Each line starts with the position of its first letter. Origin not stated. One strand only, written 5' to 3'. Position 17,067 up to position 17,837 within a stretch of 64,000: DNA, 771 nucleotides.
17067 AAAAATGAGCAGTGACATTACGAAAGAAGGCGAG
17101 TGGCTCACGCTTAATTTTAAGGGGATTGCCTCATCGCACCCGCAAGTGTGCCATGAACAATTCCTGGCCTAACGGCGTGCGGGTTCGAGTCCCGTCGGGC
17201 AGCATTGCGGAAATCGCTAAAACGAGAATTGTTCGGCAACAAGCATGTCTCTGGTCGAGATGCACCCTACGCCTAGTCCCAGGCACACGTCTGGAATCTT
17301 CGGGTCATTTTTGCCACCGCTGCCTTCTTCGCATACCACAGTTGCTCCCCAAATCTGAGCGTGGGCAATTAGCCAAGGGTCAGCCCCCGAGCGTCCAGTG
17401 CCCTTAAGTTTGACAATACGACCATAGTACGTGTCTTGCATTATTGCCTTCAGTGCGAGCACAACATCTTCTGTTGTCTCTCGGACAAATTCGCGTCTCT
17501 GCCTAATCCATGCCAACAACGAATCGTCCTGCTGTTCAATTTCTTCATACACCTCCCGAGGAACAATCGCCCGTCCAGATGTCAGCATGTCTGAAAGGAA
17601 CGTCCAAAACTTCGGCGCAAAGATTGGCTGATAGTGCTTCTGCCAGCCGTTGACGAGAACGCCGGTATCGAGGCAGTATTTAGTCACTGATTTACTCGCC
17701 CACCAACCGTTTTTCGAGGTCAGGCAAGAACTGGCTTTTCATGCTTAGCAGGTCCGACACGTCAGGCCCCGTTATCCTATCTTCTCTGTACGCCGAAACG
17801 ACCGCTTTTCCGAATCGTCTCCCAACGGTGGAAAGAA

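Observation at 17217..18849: HTH-ImmA/IrrE metalloprotease + DUF4411 PIN-like protein operon: candidate protease-gated nuclease (defence/TA-like) module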

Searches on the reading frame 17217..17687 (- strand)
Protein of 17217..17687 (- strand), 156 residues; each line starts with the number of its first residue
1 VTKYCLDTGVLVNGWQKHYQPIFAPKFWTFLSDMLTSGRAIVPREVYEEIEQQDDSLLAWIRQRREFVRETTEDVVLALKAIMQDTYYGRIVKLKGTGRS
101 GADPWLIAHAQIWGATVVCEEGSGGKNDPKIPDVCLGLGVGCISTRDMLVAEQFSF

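Call 4: search_protein_families(library=pfam, proteins=[window:17217-17687:-], max_evalue=0.01)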
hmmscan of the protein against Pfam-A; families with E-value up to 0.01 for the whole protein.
window:17217-17687:- (156 aa): 1 family
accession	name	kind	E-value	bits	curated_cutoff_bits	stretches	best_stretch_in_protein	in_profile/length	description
PF14367.12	DUF4411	-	4.1e-36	124.6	23.5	1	4-156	1-159/159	Domain of unknown function (DUF4411)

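Call 5: search_protein_families(library=padloc, proteins=[window:17217-17687:-], max_evalue=0.01)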
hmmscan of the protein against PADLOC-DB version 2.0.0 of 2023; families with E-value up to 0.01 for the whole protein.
window:17217-17687:- (156 aa): 0 families

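Call 6: search_protein_families(library=ncbifam, proteins=[window:17217-17687:-], max_evalue=0.01)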
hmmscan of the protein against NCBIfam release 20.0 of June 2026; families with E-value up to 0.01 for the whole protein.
window:17217-17687:- (156 aa): 0 families

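Call 20: search_solved_structures(query=window:17217-17687:-, max_evalue=1, show_alignments=3)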
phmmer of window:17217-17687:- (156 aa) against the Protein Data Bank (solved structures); distinct sequences matched with E-value up to 1: 2.
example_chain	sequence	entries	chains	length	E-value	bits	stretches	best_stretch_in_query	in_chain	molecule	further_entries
9vzy_D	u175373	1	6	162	3.8e-15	59.5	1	4-154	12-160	DUF4411 family protein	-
9vzz_A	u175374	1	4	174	3.4e-14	56.4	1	2-154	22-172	DUF4411 family protein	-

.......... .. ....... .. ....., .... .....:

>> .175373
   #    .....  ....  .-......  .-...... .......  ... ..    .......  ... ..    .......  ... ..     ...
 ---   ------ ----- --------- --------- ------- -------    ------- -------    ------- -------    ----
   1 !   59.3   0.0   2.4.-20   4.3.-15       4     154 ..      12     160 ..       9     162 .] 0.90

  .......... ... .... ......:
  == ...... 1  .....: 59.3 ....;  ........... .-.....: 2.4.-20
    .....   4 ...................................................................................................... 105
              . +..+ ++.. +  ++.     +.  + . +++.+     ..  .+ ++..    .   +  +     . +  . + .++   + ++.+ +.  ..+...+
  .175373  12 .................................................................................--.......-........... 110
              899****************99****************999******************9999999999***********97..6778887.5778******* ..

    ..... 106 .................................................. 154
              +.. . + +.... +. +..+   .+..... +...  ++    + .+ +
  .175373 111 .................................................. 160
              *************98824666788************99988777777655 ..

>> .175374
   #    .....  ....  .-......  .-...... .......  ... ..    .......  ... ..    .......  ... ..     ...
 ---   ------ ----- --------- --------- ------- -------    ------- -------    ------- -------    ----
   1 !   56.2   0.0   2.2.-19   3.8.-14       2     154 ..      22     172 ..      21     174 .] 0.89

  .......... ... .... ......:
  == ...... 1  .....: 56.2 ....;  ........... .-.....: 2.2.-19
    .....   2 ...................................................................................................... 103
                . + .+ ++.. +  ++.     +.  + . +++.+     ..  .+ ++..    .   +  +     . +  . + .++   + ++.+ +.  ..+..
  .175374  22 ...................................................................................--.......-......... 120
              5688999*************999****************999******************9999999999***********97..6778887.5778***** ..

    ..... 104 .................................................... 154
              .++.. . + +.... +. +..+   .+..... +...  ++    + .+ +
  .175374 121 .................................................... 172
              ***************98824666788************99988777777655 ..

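Call 24: find_homologous_proteins(query=window:17217-17687:-, max_evalue=0.001)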
Query window:17217-17687:- (156 aa): 55 proteins with E <= 0.001 among 83 candidates.
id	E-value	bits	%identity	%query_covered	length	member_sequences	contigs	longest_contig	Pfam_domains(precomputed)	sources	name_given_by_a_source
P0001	2.0e-102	358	100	100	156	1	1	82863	PF14367.13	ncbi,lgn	ncbi:MAG: DUF4411 family protein [Pirellulales bacterium]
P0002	2.3e-60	221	62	100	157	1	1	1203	PF14367.13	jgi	jgi:hypothetical protein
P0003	1.0e-49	187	72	79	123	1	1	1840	PF14367.13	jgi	jgi:hypothetical protein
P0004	3.3e-47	178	56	96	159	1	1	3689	PF14367.13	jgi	jgi:hypothetical protein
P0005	2.4e-36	143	56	79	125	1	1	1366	PF14367.13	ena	-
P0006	5.6e-26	109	39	96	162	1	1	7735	PF14367.13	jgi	jgi:hypothetical protein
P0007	2.4e-25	107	38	99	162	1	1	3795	PF14367.13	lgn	-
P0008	1.3e-23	102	41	94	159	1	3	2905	PF14367.13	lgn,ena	-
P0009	1.9e-21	95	37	98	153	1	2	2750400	PF14367.13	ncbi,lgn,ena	-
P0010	3.4e-21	94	36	98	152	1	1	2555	PF14367.13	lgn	-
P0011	3.7e-16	77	38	98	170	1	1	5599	PF14367.13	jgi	jgi:hypothetical protein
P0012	4.7e-15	74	35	96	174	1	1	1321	PF14367.13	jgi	jgi:predicted nucleic acid-binding protein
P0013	1.9e-14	72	37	94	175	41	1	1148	PF14367.13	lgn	-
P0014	3.3e-14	71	33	96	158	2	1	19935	PF14367.13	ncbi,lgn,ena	-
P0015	3.6e-14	71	35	96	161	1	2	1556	PF14367.13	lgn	-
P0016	3.7e-14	71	39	94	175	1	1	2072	PF14367.13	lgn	-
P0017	2.3e-13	68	35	95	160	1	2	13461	PF14367.13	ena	-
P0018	4.3e-13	68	36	94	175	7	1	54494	PF14367.13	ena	-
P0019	6.4e-13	67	36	92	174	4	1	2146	PF14367.13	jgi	jgi:Domain of unknown function (DUF4411)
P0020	6.6e-13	67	38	94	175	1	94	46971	PF14367.13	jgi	jgi:hypothetical protein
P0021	6.9e-13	67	34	96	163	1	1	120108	PF14367.13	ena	-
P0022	6.9e-13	67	34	96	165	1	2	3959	PF14367.13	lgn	-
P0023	7.6e-13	67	33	94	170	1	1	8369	PF14367.13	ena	-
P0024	1.1e-12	66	36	94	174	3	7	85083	PF14367.13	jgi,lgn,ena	jgi:Domain of unknown function (DUF4411)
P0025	2.2e-12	65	36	94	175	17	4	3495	PF14367.13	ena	-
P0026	2.4e-12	65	36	96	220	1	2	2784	PF14367.13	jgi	jgi:hypothetical protein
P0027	3.8e-12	64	35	92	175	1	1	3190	PF14367.13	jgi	jgi:hypothetical protein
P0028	9.8e-12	63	35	98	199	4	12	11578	PF14367.13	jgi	jgi:hypothetical protein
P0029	2.5e-11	62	33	96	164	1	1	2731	PF14367.13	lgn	-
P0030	3.2e-11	61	35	92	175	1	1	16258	PF14367.13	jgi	jgi:hypothetical protein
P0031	3.3e-11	61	34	94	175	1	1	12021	PF14367.13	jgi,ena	jgi:hypothetical protein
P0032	5.1e-11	61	32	91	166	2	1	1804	PF14367.13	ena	-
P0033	6.3e-11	60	38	79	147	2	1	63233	PF14367.13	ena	-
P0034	6.4e-11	60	34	92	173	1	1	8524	PF14367.13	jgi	jgi:Domain of unknown function (DUF4411)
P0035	7.9e-11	60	36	94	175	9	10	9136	PF14367.13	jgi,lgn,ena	jgi:hypothetical protein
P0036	9.6e-11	60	33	96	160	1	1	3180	PF14367.13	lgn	-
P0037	1.3e-10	59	39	79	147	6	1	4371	PF14367.13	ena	-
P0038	1.6e-10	59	32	92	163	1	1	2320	PF14367.13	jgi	jgi:hypothetical protein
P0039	2.0e-10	59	34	94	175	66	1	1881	PF14367.13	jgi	-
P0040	5.4e-10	57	34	91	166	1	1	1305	PF14367.13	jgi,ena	-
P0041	1.5e-9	56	31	97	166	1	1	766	PF14367.13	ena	-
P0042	2.0e-9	56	32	91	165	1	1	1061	PF14367.13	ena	-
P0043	4.4e-9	55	32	100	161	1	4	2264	PF14367.13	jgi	jgi:hypothetical protein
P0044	5.2e-8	51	31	97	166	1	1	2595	PF14367.13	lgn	-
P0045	1.8e-7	49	40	69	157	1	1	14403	PF14367.13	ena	-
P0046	1.9e-7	49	31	94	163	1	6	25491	PF14367.13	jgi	jgi:hypothetical protein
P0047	3.2e-7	48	29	88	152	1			PF14367.13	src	-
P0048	7.1e-7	47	27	94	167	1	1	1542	PF14367.13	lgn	-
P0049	7.7e-7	47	39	67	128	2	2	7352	PF14367.13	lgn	-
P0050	5.5e-6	44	36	67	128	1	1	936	PF14367.13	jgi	jgi:hypothetical protein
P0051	2.2e-5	42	31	78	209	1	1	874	PF14367.13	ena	-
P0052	1.7e-4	40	32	67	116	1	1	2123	PF14367.13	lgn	-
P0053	3.2e-4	39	26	97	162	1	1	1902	PF14367.13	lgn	-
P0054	3.7e-4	38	39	67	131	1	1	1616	PF14367.13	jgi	jgi:hypothetical protein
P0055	5.9e-4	38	54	32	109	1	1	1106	PF14367.13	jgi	jgi:hypothetical protein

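Call 27: find_related_loci(query=A1, collection=genome_contigs, flank=4000)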
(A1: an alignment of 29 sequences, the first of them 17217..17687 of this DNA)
Query A1 (156 aa) in genome_contigs; peptide patterns used: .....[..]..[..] (x = any residue, [..] = any of these).
46 stretches matched a pattern; 41 encode a relative of the query (tblastn E <= 1e-3); 41 distinct loci.
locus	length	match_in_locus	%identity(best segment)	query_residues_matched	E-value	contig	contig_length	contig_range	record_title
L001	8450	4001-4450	36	4-156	1e-25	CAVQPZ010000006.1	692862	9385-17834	MAG: uncultured Gammaproteobacteria bacterium isolate MFD09964.bin.3.283 genome assembly, contig: contig_42603, whole ge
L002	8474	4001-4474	34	1-149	8e-22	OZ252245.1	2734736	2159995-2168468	MAG: Dehalococcoidia bacterium isolate fb20be2c-8140-4140-b1fe-3b9480cc7f3d genome assembly, chromosome: 1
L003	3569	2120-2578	36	4-149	2e-21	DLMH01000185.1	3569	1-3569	MAG TPA_asm: Candidatus Acidiferrum typicum isolate UBA7541 UBA7541_contig_15932, whole genome shotgun sequence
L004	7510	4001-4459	36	4-149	2e-21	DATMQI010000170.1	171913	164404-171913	MAG TPA_asm: Terriglobales bacterium isolate SMAG_U12924 k141_117770, whole genome shotgun sequence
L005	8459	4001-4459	36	4-149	6e-21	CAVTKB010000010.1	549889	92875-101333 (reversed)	MAG: uncultured Acidobacteriota bacterium isolate MFD05521.bin.1.70 genome assembly, contig: contig_57207, whole genome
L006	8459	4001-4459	36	4-149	3e-20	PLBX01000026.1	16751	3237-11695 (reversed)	MAG: Acidobacteriaceae bacterium isolate palsa_253 73.20111000_P3M.32_contig_29840, whole genome shotgun sequence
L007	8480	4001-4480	35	1-156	4e-20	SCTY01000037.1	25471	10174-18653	MAG: Betaproteobacteria bacterium isolate FW602_bin.15 FW602_bin.15-70553, whole genome shotgun sequence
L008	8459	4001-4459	35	1-149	6e-20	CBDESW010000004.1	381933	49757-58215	MAG: Dehalococcoidia bacterium isolate 15034885-6cce-4004-a438-bd7f6032d031 genome assembly, contig: contig_4, whole gen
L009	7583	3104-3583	31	3-149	7e-20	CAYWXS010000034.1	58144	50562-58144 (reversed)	MAG TPA_asm: uncultured Anaerolinea sp. isolate SRP284006_co1_157 genome assembly, contig: NODE_660_length_58144_cov_10.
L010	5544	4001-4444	33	6-149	3e-19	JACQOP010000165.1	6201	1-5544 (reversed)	MAG: Chloroflexi bacterium isolate NC_groundwater_1284_Ag_S-0.2um_61_37 S_p2_S4_coassembly_k141_3958902, whole genome sh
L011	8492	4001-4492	32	1-151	3e-19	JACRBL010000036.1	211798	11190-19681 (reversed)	MAG: Chloroflexi bacterium isolate NC_groundwater_1619_Pr3_B-0.1um_56_27 SR-2_scaffold_141_1999786, whole genome shotgun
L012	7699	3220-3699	31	3-149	7e-19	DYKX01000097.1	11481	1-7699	MAG TPA_asm: Anaerolinea thermophila isolate SulCav_AS07-7_2_58_45 SulCav_AS07_7_5512_length_11481_cov_25_752757, whole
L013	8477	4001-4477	31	4-149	2e-18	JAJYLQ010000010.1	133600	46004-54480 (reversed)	MAG: Chloroflexi bacterium isolate DBS2-1.bin85 NODE_196_length_133600_cov_7.991826, whole genome shotgun sequence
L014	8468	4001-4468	31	1-149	4e-18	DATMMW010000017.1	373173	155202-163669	MAG TPA_asm: Candidatus Dormiibacterota bacterium isolate SMAG_U12834 k141_2915344, whole genome shotgun sequence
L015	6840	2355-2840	32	3-151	5e-18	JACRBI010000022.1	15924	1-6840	MAG: Chloroflexi bacterium isolate NC_groundwater_1616_Pr3_B-0.1um_52_55 SR-2_scaffold_141_1268480, whole genome shotgun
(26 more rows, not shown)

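Call 31: find_related_loci(query=A1, collection=viral_contigs, flank=4000)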
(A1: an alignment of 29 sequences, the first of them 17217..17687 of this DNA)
Query A1 (156 aa) in viral_contigs; peptide patterns used: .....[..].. (x = any residue, [..] = any of these).
15 stretches matched a pattern; 13 encode a relative of the query (tblastn E <= 1e-3); 13 distinct loci.
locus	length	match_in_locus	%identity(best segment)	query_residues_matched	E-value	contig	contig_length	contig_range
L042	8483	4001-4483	30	1-156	1e-16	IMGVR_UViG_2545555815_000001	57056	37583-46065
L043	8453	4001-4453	32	4-149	2e-16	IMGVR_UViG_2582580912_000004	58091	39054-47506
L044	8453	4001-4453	31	4-149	2e-16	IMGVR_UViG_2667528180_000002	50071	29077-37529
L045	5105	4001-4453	31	4-149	2e-15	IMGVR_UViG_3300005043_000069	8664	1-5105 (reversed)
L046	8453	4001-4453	31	4-149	2e-15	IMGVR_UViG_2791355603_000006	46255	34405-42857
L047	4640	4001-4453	31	4-149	2e-15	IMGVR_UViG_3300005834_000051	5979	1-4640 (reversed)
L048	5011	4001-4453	31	4-149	2e-15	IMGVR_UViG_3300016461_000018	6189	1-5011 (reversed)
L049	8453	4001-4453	31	4-149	2e-15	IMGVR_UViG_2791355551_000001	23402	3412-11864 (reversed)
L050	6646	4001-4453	31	4-149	2e-15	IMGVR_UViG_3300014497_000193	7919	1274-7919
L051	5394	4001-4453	30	4-149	9e-15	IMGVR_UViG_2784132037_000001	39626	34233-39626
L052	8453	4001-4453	30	4-149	3e-15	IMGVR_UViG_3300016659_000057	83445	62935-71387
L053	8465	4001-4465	26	1-149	4e-12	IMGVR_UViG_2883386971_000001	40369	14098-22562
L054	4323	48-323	37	55-140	4e-8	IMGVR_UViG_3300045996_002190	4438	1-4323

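Call 44: search_dna_similar(query=window:17217-17687:-, collection=phages, mode=protein, max_evalue=0.001, max_rows=15)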
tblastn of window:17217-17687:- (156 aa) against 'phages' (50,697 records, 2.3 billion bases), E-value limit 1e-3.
Records with a match: 2; places in all: 2; records where one place covers at least 80% of the query: 2.
Best place of each record, by identity: <60% 2.
By first word of the organism name: Bacteriophage 2.
By host as written in the record: - 2.
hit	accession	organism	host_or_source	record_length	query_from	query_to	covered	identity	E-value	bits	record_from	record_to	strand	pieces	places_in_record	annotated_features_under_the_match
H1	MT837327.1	Bacteriophage sp.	human fecal samples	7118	1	156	100%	31.2%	2e-15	77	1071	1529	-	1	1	record has no annotation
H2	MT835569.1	Bacteriophage sp.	human fecal samples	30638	4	154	97%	28.0%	9e-10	61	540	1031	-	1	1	record has no annotation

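Call 45: search_dna_similar(query=window:17217-17687:-, collection=plasmids, mode=protein, max_evalue=0.001, max_rows=20)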
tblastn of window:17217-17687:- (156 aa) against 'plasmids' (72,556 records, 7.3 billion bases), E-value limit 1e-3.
Records with a match: 49; places in all: 49; records where one place covers at least 80% of the query: 49.
Best place of each record, by identity: <60% 49.
By first word of the organism name: Sinorhizobium 17; Rhizobium 9; Pseudosulfitobacter 3; Enterobacter 3; Sphingomonas 2; Sphingobium 1; Leptospira 1; Bradyrhizobium 1; Cupriavidus 1; Methylorubrum 1; and 10 more.
By predicted mobility (MOB-suite, as given by PLSDB): conjugative 27; non-mobilizable 12; mobilizable 10.
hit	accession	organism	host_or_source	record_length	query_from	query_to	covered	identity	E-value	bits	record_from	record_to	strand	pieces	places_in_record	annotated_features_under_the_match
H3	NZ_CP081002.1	Sphingobium sp. V4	cell culture,soil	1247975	4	155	97%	35.5%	2e-9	62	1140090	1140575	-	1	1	record has no annotation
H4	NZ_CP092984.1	Leptospira interrogans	Homo sapiens,blood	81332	3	156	99%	33.5%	4e-22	98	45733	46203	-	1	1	DUF4411 family protein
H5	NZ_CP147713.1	Bradyrhizobium septentrionale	Glycine max,cell culture,Root nodule ...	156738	1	152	97%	32.3%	1e-12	71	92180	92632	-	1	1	DUF4411 family protein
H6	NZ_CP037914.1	Sphingomonas sp. AAP5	water column of an alpine lake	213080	4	155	97%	31.9%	2e-9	62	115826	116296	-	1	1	DUF4411 family protein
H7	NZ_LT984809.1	Cupriavidus taiwanensis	-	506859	4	155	97%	31.7%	4e-9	61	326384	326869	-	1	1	DUF4411 family protein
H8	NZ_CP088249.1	Methylorubrum sp. B1-46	single cell,human skin swab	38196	4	156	98%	31.4%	2e-14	76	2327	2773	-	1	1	DUF4411 family protein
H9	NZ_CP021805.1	Sinorhizobium meliloti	Medicago truncatula,Single Cell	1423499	1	155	99%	30.9%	3e-10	64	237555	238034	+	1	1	none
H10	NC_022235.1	Sphingomonas sp. ERG5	-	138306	1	156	100%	30.2%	6e-12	69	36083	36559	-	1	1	DUF4411 family protein | ImmA/IrrE family metallo-endopeptidase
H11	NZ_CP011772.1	Croceicoccus naphthovorans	-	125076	1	156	100%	30.2%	7e-12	69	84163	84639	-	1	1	DUF4411 family protein | XRE family transcriptional regulator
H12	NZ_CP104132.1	Sinorhizobium sp. K101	Phaseolus vulgaris,cell ...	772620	2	155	99%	30.2%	1e-10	65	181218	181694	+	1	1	DUF4411 family protein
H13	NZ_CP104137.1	Sinorhizobium sp. C101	Phaseolus vulgaris,cell ...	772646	2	155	99%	30.2%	1e-10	65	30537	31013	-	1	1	DUF4411 family protein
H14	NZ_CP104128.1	Sinorhizobium sp. M103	Phaseolus vulgaris,cell ...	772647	2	155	99%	30.2%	1e-10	65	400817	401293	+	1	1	DUF4411 family protein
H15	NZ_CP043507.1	Acetobacter vaccinii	cell culture,blue berry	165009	3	156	99%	29.3%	7e-9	60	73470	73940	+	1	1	DUF4411 family protein | ImmA/IrrE family metallo-endopeptidase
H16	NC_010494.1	Arthrobacter sp. AK-1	-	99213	4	156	98%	29.4%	1e-11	68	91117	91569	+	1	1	DUF4411 family protein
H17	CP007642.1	Rhizobium etli bv. phaseoli str. IE4803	Phaseolus vulgaris,whole organism,nodule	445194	3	155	98%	28.9%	4e-5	49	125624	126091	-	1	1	hypothetical protein (x2)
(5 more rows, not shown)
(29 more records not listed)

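Call 46: get_annotated_region(hit=H4, flank=3000)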
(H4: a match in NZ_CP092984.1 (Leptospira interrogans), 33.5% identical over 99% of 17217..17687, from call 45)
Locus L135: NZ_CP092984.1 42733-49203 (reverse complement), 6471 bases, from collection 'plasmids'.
description: Leptospira interrogans strain FMAS_KG2 plasmid pLiSL43, complete sequence
organism: Leptospira interrogans (NCBI taxid 173)
taxonomy: Bacteria; Spirochaetota; Spirochaetia; Leptospirales; Leptospiraceae; Leptospira; Leptospira interrogans
host: -; source: Homo sapiens,blood; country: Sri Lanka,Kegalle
typing (MOB-suite, as given by PLSDB): non-mobilizable; replicon rep_cluster_216
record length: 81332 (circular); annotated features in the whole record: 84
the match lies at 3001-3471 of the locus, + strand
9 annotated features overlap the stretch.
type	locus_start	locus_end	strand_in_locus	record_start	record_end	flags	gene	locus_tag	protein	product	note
CDS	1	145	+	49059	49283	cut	-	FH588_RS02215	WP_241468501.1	toxin-antitoxin system, antitoxin component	-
CDS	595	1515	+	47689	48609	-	-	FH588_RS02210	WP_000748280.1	FlgO family outer membrane protein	-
CDS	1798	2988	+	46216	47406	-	-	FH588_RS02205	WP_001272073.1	XRE family transcriptional regulator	-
CDS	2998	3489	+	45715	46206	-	-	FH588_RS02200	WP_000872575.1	DUF4411 family protein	-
CDS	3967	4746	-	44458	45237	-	-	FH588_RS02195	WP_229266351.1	site-specific DNA-methyltransferase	GO:0009307 - DNA restriction-modification system [Evidence IEA]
CDS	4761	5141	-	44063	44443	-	-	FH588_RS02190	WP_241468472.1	hypothetical protein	-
CDS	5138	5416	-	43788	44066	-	-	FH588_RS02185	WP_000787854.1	hypothetical protein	-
CDS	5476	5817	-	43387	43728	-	-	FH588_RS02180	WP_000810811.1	hypothetical protein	-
CDS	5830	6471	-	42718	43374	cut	-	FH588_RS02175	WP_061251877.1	hypothetical protein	-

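Call 54: predict_structure(alignment_id=A1)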
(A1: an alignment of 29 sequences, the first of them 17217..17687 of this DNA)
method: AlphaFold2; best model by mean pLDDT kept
length: 156 residues; sequences in the alignment: 29
mean_pLDDT: 91.2   pTM: 0.87
mean pLDDT of the five models: 91.2, 90.1, 89.8, 89.1, 88.8
residues with pLDDT >= 90: 123; 70-90: 24; 50-70: 9; < 50: 0
segments of 3 or more residues with pLDDT < 50: none
pLDDT, mean of each block of 10 residues (from residue 1): 95 95 97 97 96 91 96 96 83 58 91 97 85 93 98 93
secondary structure, 60 per line:
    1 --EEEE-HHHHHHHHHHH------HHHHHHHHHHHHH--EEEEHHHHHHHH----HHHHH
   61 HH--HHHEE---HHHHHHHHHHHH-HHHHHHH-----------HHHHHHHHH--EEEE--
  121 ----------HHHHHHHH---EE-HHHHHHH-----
elements in order: E3-6 H8-18 H25-37 E40-43 H44-51 H56-62 H73-84 H86-92 H104-112 E115-118 H131-138 H145-151
